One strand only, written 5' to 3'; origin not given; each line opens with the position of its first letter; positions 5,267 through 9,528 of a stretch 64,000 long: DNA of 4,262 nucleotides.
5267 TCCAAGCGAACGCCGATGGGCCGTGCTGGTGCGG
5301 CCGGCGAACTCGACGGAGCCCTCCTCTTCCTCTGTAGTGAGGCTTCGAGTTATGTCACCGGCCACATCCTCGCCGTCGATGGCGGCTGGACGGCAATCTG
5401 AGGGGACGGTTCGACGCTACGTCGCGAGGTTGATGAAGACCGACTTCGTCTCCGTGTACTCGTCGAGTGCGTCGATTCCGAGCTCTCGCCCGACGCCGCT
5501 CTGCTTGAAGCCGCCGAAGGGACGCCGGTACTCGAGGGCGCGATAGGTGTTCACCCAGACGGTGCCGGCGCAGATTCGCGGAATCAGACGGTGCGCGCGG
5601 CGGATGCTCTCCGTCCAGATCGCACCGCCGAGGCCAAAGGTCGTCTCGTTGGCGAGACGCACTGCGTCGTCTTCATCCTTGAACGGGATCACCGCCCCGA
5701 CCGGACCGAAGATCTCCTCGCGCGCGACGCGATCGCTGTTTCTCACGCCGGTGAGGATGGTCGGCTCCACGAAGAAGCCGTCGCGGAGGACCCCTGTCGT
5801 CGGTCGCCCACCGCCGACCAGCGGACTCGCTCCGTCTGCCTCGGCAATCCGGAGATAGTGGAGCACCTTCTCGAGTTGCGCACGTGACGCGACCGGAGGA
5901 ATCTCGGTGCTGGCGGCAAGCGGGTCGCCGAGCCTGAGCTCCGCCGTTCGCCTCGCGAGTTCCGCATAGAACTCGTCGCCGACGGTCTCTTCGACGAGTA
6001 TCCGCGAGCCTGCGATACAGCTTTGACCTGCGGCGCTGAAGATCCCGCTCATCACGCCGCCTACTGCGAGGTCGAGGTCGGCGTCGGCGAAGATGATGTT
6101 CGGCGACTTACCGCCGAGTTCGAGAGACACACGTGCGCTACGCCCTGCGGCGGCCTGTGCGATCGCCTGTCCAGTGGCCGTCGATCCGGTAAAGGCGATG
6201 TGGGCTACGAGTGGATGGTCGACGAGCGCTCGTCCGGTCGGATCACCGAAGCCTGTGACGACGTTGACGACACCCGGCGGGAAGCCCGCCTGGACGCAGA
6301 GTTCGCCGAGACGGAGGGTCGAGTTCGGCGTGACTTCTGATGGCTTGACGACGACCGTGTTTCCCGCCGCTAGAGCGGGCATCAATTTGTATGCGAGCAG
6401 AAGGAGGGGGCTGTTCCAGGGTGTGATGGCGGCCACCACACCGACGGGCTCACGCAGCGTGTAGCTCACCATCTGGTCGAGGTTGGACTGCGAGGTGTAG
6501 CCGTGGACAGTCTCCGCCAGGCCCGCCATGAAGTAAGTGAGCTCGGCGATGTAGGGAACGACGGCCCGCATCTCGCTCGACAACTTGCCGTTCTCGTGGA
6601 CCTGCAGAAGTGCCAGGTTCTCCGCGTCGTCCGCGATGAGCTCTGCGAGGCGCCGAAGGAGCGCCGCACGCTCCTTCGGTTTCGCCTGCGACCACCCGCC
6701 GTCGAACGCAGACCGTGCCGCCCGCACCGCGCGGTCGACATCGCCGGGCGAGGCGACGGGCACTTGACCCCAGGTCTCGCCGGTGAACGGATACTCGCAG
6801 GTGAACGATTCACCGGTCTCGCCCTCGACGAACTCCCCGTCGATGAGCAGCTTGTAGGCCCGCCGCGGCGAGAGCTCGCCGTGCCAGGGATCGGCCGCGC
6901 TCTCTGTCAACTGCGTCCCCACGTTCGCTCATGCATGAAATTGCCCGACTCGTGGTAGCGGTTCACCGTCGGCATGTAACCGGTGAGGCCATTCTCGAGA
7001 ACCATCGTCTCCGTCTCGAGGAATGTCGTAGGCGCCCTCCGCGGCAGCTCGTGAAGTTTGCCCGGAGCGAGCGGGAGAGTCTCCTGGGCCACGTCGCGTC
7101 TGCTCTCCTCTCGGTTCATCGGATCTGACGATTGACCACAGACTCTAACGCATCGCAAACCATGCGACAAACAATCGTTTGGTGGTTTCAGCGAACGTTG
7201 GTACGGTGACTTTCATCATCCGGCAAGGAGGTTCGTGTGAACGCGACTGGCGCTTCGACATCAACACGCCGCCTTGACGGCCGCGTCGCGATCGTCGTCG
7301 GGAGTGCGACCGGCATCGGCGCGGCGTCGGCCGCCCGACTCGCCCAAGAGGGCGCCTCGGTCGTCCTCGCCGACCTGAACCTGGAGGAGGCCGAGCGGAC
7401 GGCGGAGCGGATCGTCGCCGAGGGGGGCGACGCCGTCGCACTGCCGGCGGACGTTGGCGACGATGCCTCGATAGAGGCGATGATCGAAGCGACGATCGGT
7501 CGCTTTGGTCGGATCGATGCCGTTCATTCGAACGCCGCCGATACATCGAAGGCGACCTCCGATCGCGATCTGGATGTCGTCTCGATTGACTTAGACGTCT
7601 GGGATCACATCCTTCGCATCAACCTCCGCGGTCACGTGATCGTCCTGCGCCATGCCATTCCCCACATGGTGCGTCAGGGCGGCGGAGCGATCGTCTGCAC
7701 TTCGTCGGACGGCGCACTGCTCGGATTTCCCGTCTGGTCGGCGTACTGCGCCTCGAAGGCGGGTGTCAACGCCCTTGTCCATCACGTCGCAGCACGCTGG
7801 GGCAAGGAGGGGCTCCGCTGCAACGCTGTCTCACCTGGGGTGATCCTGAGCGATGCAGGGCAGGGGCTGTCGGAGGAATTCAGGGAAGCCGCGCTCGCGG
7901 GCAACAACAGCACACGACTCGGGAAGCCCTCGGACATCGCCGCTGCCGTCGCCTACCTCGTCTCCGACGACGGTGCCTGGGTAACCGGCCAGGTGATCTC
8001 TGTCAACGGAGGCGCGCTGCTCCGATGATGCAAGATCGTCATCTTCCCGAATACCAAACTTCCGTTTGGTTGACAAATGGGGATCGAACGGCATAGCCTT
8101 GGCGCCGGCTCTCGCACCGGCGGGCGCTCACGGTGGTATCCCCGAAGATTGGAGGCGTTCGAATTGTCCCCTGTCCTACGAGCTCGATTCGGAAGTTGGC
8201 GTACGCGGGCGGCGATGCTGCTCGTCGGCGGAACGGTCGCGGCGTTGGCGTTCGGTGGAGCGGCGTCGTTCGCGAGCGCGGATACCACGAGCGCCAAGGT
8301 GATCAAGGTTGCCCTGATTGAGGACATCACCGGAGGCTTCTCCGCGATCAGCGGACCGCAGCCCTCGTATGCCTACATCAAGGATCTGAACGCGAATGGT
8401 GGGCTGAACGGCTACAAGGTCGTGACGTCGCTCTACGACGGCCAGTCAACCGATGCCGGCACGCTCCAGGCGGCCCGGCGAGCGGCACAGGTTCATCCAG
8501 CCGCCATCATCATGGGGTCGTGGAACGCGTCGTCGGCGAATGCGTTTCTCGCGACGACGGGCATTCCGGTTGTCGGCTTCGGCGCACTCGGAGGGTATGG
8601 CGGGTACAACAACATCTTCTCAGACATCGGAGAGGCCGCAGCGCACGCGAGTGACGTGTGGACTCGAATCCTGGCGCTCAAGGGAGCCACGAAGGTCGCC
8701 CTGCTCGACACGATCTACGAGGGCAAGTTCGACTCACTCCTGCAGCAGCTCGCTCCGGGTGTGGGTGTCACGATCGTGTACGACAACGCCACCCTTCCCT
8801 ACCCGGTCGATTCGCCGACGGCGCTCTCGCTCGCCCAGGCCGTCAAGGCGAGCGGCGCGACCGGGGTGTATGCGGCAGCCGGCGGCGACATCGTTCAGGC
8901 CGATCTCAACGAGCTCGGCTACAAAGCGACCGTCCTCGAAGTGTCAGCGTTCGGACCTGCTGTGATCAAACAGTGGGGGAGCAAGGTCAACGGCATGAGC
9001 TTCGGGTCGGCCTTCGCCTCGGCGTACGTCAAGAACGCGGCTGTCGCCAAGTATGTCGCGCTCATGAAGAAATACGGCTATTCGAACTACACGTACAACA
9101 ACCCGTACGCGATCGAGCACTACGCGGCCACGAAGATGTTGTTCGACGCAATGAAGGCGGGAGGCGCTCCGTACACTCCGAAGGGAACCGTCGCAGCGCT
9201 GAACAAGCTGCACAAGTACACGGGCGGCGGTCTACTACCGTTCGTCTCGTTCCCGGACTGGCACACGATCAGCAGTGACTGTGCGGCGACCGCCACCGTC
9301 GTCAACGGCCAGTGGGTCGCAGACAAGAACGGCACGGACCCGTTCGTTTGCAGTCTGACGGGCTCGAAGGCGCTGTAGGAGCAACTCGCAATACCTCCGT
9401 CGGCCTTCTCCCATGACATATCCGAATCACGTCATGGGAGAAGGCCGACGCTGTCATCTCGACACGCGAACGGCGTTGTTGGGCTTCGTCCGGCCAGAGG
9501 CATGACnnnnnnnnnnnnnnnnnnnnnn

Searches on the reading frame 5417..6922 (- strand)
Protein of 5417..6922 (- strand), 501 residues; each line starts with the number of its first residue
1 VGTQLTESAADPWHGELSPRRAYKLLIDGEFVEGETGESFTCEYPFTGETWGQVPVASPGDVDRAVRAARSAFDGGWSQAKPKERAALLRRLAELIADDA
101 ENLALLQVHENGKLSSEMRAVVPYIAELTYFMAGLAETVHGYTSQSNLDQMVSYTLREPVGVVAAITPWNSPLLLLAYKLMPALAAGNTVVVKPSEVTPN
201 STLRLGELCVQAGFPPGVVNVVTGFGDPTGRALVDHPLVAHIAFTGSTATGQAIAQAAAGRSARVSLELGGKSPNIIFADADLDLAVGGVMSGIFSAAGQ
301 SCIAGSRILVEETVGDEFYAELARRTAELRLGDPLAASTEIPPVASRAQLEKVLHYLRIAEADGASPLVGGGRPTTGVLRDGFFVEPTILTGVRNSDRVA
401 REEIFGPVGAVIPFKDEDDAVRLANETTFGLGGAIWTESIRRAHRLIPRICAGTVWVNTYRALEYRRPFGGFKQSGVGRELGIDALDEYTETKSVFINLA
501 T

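Call 18: search_protein_families(library=pfam, proteins=[window:5417-6922:-], max_evalue=0.0001)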
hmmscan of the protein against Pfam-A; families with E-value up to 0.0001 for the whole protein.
window:5417-6922:- (501 aa): 1 family
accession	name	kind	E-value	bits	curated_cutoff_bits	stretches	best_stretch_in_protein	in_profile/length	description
PF00171.27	Aldedh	-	4.9e-167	556.6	23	1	31-495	1-461/461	Aldehyde dehydrogenase family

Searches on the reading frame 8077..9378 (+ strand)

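Call 18: search_protein_families(library=pfam, proteins=[window:8077-9378:+], max_evalue=0.0001)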
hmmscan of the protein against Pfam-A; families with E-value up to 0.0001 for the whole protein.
window:8077-9378:+ (433 aa): 2 families
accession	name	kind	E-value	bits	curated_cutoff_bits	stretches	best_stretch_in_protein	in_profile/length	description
PF13458.12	Peripla_BP_6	-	9.8e-30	104.8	31.7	1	76-407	2-337/343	Periplasmic binding protein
PF13433.12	Peripla_BP_5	-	1.6e-05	24.7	27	0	97-158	24-85/363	Periplasmic binding protein domain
